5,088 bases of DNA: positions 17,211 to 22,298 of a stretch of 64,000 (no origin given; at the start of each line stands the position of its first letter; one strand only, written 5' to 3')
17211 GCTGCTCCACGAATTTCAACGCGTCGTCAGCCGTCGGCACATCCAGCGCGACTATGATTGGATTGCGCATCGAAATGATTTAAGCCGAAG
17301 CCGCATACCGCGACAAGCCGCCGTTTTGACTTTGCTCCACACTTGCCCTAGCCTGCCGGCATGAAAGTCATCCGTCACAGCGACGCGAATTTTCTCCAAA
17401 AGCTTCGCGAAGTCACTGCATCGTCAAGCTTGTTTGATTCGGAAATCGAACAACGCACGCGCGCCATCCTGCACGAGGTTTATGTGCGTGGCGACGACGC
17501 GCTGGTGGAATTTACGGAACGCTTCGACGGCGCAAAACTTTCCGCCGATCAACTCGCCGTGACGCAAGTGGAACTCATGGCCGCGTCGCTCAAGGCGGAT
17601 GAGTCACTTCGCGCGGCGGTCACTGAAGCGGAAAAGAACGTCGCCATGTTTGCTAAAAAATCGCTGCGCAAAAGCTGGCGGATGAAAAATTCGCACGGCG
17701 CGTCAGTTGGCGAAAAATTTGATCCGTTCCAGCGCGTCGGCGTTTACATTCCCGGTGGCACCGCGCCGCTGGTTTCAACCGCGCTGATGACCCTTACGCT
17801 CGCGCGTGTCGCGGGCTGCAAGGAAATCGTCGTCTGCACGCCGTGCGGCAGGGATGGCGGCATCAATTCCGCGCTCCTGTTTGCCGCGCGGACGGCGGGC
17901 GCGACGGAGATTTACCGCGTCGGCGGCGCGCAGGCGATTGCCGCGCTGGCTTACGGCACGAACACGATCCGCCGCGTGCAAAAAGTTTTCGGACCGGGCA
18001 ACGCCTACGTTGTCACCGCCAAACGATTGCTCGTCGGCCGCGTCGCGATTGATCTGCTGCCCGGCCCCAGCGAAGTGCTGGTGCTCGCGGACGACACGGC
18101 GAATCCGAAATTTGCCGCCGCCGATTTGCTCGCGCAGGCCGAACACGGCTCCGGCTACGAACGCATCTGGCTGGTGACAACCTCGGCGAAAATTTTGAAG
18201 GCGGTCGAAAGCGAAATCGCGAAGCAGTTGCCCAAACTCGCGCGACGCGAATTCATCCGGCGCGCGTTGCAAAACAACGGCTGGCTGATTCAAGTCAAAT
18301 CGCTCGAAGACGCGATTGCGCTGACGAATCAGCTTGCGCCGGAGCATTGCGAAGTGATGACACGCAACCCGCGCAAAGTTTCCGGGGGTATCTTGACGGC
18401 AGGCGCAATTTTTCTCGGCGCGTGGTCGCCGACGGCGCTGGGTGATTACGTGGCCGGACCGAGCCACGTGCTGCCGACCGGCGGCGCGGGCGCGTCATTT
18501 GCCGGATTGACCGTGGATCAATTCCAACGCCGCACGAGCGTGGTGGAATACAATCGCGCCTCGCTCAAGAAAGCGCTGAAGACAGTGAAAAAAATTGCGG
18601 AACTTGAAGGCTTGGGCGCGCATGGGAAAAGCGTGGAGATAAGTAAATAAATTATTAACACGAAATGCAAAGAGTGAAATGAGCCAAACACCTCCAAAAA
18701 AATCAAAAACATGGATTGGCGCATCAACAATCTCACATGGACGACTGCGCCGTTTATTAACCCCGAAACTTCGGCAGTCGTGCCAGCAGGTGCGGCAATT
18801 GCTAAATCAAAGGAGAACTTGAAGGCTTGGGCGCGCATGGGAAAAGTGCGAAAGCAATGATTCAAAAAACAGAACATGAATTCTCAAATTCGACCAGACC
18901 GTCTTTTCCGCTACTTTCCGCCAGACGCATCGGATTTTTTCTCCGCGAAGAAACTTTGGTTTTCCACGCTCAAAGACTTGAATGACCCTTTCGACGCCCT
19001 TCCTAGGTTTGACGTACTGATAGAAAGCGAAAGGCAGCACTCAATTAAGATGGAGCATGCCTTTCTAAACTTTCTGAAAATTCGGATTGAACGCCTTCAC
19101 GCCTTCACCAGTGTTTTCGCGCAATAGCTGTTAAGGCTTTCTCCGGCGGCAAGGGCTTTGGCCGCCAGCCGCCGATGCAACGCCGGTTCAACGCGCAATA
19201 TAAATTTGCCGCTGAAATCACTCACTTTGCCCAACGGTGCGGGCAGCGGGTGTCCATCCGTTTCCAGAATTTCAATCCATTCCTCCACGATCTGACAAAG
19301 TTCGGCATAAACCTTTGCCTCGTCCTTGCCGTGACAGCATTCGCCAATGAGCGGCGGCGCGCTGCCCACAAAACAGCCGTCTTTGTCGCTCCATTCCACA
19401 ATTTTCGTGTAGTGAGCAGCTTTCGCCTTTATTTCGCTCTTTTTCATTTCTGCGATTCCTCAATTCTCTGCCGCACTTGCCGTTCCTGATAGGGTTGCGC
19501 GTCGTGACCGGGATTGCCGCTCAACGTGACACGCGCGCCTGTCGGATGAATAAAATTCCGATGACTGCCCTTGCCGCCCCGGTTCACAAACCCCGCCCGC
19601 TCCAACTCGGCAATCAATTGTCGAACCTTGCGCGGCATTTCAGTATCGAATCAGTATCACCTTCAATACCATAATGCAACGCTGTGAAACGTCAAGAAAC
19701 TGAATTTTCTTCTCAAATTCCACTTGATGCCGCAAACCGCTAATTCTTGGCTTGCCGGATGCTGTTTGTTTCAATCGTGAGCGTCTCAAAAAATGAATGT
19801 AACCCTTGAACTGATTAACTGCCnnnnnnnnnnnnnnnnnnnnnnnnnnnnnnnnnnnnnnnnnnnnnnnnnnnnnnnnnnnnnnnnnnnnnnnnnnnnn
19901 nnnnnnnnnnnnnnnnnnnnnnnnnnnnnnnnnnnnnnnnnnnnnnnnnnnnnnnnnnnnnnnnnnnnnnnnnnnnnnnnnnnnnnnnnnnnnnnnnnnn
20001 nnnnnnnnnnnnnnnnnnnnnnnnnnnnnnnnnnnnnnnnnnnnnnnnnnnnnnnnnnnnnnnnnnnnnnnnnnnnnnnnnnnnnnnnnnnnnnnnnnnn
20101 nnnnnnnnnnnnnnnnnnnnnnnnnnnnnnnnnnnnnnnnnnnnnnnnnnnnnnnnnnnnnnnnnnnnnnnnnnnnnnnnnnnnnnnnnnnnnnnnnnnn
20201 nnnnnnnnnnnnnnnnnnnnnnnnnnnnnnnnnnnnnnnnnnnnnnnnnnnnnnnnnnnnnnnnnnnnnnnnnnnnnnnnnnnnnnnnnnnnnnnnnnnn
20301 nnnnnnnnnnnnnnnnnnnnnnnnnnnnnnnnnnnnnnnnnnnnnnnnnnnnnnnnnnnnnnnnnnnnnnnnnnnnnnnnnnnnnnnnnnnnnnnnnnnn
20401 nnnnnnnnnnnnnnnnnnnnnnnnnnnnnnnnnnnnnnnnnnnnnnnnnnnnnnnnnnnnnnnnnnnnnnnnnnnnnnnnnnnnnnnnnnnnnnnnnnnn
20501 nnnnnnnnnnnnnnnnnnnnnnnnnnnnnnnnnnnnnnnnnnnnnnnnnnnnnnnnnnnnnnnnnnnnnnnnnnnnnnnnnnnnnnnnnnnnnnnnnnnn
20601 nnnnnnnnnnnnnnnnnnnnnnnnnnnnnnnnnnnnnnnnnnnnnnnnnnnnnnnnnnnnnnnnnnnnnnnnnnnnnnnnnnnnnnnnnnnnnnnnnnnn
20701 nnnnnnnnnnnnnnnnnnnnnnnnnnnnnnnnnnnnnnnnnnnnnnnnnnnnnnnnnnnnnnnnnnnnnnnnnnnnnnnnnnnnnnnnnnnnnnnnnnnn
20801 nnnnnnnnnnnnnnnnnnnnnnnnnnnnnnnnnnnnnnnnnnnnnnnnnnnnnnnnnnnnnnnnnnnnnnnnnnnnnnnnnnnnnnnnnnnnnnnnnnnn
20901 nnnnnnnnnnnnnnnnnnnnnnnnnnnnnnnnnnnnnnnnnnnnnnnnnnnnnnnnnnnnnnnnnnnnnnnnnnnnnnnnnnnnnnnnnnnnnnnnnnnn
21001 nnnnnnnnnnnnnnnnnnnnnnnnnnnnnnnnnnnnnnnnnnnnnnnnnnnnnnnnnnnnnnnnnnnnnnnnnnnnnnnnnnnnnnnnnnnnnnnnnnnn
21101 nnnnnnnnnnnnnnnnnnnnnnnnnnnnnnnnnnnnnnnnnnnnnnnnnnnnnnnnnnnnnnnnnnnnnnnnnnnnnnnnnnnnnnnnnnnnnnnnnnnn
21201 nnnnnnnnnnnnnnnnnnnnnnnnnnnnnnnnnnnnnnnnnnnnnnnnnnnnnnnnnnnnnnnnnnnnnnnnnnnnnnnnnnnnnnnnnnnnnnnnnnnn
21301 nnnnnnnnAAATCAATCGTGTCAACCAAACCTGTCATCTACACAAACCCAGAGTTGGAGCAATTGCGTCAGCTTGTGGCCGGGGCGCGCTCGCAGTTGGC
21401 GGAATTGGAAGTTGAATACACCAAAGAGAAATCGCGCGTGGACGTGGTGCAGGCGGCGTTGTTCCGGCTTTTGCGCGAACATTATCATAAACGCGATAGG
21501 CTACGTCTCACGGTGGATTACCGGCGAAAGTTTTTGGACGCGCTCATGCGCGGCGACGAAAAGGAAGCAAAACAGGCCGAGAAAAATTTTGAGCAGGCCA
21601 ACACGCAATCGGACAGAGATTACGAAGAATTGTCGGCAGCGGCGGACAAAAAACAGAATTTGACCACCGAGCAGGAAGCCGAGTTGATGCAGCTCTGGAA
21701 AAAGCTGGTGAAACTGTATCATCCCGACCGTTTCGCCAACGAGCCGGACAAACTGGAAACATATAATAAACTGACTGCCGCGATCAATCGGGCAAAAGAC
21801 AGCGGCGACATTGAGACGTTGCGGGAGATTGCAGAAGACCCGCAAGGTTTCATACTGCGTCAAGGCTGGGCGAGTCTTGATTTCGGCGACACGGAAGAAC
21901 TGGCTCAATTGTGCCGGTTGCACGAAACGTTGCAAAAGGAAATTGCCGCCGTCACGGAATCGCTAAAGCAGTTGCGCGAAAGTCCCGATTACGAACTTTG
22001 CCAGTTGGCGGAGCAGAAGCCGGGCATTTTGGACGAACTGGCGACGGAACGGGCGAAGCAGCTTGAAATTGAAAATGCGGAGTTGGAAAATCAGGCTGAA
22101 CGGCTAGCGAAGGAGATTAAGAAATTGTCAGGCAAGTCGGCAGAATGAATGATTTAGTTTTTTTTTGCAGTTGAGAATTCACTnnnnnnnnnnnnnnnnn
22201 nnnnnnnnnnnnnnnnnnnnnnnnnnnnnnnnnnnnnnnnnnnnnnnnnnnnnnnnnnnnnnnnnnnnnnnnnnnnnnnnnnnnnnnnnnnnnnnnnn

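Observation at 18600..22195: hisD and hisC are split by a ~3.5-kb AT-richer accessory islet that begins with a 32-bp duplication of the hisD 3-prime end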

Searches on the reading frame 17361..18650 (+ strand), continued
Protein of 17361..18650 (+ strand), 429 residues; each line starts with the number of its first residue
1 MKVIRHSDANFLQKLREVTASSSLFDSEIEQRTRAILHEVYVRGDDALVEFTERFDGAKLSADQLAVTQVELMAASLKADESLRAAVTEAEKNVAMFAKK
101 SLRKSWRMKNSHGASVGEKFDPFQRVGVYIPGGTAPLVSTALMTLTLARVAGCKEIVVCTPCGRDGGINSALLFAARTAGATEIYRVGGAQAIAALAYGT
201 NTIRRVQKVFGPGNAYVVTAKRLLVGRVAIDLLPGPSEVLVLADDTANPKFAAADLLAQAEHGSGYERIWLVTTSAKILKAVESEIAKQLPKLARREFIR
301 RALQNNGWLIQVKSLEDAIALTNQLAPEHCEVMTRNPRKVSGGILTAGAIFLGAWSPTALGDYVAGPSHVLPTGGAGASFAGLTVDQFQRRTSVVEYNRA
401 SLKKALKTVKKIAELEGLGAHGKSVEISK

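Call 26: search_protein_families(library=pfam, alignment_id=A1, max_evalue=0.00001)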
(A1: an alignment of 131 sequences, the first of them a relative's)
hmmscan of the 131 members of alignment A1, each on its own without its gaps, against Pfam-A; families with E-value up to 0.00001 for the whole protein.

A. member 1, L001:11339-12250:- (304 aa): 0 families

B. families by the number of members that match (of 131 scanned): 149 families (the first 25 are shown)
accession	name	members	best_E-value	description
PF00275.25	EPSP_synthase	2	5.7e-107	EPSP synthase (3-phosphoshikimate 1-carboxyvinyltransferase)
PF02673.24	BacA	2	2.6e-67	Bacitracin resistance protein BacA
PF13307.12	Helicase_C_2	2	5.3e-47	Helicase C-terminal domain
PF01979.26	Amidohydro_1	2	1.9e-32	Amidohydrolase family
PF07969.17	Amidohydro_3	2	8.3e-26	Amidohydrolase family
PF13604.12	AAA_30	2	3.9e-22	AAA domain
PF09335.16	VTT_dom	2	6.2e-22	VTT domain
PF05175.20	MTS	2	5.1e-21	Methyltransferase small domain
PF17827.6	PrmC_N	2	2.7e-19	PrmC N-terminal domain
PF13847.12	Methyltransf_31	2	3e-17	Methyltransferase domain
PF00072.30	Response_reg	2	1.3e-16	Response regulator receiver domain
PF07690.21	MFS_1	2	3e-15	Major Facilitator Superfamily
PF13649.12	Methyltransf_25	2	4.2e-15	Methyltransferase domain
PF00270.35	DEAD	2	3.3e-14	DEAD/DEAH box helicase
PF01476.26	LysM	2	9e-14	LysM domain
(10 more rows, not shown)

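Call 28: search_protein_families(library=pfam, proteins=[L043:3157-3795:+, L046:2211-2510:-, L046:2653-3087:-, L046:3066-3719:+, L046:3789-4247:-, L046:4267-4590:+, L047:11391-11627:-, L048:11301-11675:+, L052:7983-8462:+, L055:11317-12081:+], max_evalue=0.01)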
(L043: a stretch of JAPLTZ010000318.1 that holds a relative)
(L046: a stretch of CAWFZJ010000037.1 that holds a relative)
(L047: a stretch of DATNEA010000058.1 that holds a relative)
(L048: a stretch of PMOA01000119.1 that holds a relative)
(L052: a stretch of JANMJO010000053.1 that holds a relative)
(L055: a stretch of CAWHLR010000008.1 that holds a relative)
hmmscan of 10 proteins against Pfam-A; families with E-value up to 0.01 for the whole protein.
L043:3157-3795:+ (213 aa): 0 families

L046:2211-2510:- (100 aa): 0 families

L046:2653-3087:- (145 aa): 0 families

L046:3066-3719:+ (218 aa): 0 families

L046:3789-4247:- (153 aa): 0 families

L046:4267-4590:+ (108 aa): 0 families

L047:11391-11627:- (79 aa): 0 families

L048:11301-11675:+ (125 aa): 1 family
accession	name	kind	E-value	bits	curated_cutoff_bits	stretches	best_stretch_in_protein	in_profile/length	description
PF13800.11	Sigma_reg_N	-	0.0025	18.5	26.3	1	8-48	10-51/91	Sigma factor regulator N-terminal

L052:7983-8462:+ (160 aa): 2 families
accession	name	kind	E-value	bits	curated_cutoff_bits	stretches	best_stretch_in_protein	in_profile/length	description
PF21716.3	dnstrm_HI1420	-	5.3e-17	61.9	27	1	70-154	5-88/90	Probable addiction module antidote protein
PF01381.28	HTH_3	-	0.00036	20.9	23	1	115-151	15-51/55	Helix-turn-helix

L055:11317-12081:+ (255 aa): 1 family
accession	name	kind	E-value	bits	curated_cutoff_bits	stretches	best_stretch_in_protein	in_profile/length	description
PF18285.6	LuxT_C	-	0.0035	18.1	25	0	169-220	20-71/87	Tetracycline repressor LuxT C-terminal domain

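Call 29: search_protein_families(library=pfam, proteins=[L055:12158-12409:-, L057:11398-11700:+, L065:11302-11781:+, L069:5834-6604:+, L069:6580-7680:+, L069:7680-8516:+, L069:8519-9010:-, L072:11348-12646:+, L073:1545-2051:+, L057:11687-11893:+], max_evalue=0.01)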
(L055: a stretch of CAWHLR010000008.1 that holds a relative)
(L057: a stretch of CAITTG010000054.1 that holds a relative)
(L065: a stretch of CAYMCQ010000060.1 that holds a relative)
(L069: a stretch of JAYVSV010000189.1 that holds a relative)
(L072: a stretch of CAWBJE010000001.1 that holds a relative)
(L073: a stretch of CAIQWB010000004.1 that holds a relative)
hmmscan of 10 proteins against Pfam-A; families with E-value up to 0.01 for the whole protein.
L055:12158-12409:- (84 aa): 0 families

L057:11398-11700:+ (101 aa): 0 families

L065:11302-11781:+ (160 aa): 1 family
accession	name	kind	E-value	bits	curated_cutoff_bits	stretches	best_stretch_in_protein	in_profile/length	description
PF22522.2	DUF6998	-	0.0062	16.9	27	0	24-68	28-69/136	Family of unknown function (DUF6998)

L069:5834-6604:+ (257 aa): 0 families

L069:6580-7680:+ (367 aa): 5 families
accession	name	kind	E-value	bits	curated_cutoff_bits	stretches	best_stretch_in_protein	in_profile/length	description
PF08238.18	Sel1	-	3.2e-53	176.7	30.7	5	175-210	1-36/36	Sel1 repeat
PF20308.4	TPR-S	-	0.0015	19.5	27.6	0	131-173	50-89/102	Tetratricopeptide Repeats-Sensor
PF07719.23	TPR_2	-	0.0015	19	27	0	194-207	16-29/34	Tetratricopeptide repeat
PF13174.12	TPR_6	-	0.0029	18.6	26.3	0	258-279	2-19/33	Tetratricopeptide repeat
PF02682.21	CT_C_D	-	0.0081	16.3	22.1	0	110-233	21-141/202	Carboxyltransferase domain, subdomain C and D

L069:7680-8516:+ (279 aa): 2 families
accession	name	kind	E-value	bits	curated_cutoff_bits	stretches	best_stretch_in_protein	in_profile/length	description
PF09351.15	DUF1993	-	0.004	17.6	23.4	1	27-125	20-116/161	Domain of unknown function (DUF1993)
PF00226.36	DnaJ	-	0.0044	17.5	27.8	1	119-157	13-51/63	DnaJ domain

L069:8519-9010:- (164 aa): 0 families

L072:11348-12646:+ (433 aa): 3 families
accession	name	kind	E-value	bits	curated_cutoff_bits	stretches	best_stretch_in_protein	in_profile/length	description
PF09913.15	DUF2142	-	2.4e-10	40.2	30.1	1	100-391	99-393/395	Predicted membrane protein (DUF2142)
PF13231.12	PMT_2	-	1.3e-05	25.9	26.1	1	128-260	24-154/160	Dolichyl-phosphate-mannose-protein mannosyltransferase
PF09594.16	GT87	-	4.7e-05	23.7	25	1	100-341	4-213/237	Glycosyltransferase family 87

L073:1545-2051:+ (169 aa): 0 families

L057:11687-11893:+ (69 aa): 1 family
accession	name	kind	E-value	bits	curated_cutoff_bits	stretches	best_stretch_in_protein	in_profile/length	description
PF05016.21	ParE_toxin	-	2.1e-07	31.9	23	1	5-64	26-88/89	ParE toxin of type II toxin-antitoxin system, parDE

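Call 30: search_protein_families(library=padloc, proteins=[L028:14296-16395:+, L028:17399-18403:+, L069:6580-7680:+, L003:12678-13148:+, L028:17105-17350:+], max_evalue=0.01)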
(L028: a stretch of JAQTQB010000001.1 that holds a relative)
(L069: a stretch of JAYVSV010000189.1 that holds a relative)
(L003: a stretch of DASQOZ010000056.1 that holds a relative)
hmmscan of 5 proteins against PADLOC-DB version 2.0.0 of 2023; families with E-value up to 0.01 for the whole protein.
L028:14296-16395:+ (700 aa): 2 families
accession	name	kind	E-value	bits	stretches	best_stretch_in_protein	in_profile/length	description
PDLC04725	PDC-M60B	-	5.7e-05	21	0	46-107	3-63/158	-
PDLC00405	SduA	-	0.0013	16.3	0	579-677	8-117/323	DUF4263 domain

L028:17399-18403:+ (335 aa): 0 families

L069:6580-7680:+ (367 aa): 1 family
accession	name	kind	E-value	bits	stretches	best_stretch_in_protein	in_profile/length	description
PDLC00284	PtuA1|PtuA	-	0.00064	16.6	0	245-290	10-55/545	AAA ATPase domain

L003:12678-13148:+ (157 aa): 0 families

L028:17105-17350:+ (82 aa): 0 families

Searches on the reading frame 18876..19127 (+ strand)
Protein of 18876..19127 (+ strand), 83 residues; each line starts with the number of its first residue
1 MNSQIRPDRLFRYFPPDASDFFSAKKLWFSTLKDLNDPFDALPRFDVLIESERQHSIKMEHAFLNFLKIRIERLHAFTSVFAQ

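Call 6: search_protein_families(library=pfam, proteins=[window:18876-19127:+], max_evalue=0.01)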
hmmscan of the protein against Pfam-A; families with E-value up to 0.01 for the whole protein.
window:18876-19127:+ (83 aa): 0 families

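Call 30: search_protein_families(library=padloc, proteins=[window:18876-19127:+], max_evalue=0.01)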
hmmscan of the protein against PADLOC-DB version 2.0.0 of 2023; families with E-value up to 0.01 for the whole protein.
window:18876-19127:+ (83 aa): 2 families
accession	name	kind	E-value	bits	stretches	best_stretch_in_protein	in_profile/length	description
PDLC04990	PDC-S31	-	1.4e-05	23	1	2-56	2-57/259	-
PDLC04991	PDC-S31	-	0.0046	14.7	1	19-56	16-52/208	-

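Call 57: search_protein_families(library=ncbifam, proteins=[window:18876-19124:+], max_evalue=0.001)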
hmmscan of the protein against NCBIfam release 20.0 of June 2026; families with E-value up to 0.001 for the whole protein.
window:18876-19124:+ (83 aa): 0 families

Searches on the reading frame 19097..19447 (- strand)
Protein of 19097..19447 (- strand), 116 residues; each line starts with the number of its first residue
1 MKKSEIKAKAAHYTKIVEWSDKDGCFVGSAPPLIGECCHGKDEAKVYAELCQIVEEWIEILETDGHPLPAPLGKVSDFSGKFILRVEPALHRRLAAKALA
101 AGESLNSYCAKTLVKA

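Call 6: search_protein_families(library=pfam, proteins=[window:19097-19447:-], max_evalue=0.01)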
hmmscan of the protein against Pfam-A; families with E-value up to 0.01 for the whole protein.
window:19097-19447:- (116 aa): 2 families
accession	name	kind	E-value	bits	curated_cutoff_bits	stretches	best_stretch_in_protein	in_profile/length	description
PF05534.18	HicB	-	2.5e-11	43.8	21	1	78-113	16-51/51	HicB family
PF21748.3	UPF0150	-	3.3e-05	24.2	27.3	1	11-69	10-64/64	UPF0150-like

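Call 30: search_protein_families(library=padloc, proteins=[window:19097-19447:-], max_evalue=0.01)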
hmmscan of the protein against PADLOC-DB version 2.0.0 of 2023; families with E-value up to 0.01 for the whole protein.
window:19097-19447:- (116 aa): 0 families

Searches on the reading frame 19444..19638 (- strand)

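Call 6: search_protein_families(library=pfam, proteins=[window:19444-19638:-], max_evalue=0.01)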
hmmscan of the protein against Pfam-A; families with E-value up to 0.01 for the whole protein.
window:19444-19638:- (64 aa): 1 family
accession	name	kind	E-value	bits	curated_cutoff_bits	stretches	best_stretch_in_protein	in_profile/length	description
PF07927.17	HicA_toxin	-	1.2e-10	41.8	27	1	6-57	2-54/58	HicA toxin of bacterial toxin-antitoxin,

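Call 30: search_protein_families(library=padloc, proteins=[window:19444-19638:-], max_evalue=0.01)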
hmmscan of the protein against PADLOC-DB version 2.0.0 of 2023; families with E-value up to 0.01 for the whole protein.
window:19444-19638:- (64 aa): 1 family
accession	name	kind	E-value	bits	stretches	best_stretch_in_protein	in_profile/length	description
PDLC02910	HicA-like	-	0.00042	18.2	1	4-44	8-46/61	-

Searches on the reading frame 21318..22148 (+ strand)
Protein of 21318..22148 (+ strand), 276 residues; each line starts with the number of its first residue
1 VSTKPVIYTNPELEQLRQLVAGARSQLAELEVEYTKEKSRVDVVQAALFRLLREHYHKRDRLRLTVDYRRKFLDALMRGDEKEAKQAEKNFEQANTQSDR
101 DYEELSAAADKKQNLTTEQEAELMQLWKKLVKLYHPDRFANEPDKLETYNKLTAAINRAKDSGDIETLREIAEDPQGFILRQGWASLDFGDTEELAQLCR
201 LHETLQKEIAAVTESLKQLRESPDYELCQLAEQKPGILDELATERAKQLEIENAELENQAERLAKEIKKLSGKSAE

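Call 6: search_protein_families(library=pfam, proteins=[window:21318-22148:+], max_evalue=0.01)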
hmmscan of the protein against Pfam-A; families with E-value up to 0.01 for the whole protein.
window:21318-22148:+ (276 aa): 1 family
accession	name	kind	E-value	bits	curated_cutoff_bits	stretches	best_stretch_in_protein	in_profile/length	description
PF00226.36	DnaJ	-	0.00075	20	27.8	1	119-157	13-51/63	DnaJ domain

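Call 30: search_protein_families(library=padloc, proteins=[window:21318-22148:+], max_evalue=0.01)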
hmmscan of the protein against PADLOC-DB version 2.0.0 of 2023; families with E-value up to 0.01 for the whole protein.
window:21318-22148:+ (276 aa): 1 family
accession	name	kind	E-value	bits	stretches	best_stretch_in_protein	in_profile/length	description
PDLC03663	mREase_IV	-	0.0063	13.2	1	66-114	21-68/544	Type IV methyl-directed restriction enzyme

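Call 57: search_protein_families(library=ncbifam, proteins=[window:21318-22148:+], max_evalue=0.001)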
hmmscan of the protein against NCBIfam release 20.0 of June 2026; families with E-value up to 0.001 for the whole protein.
window:21318-22148:+ (276 aa): 0 families
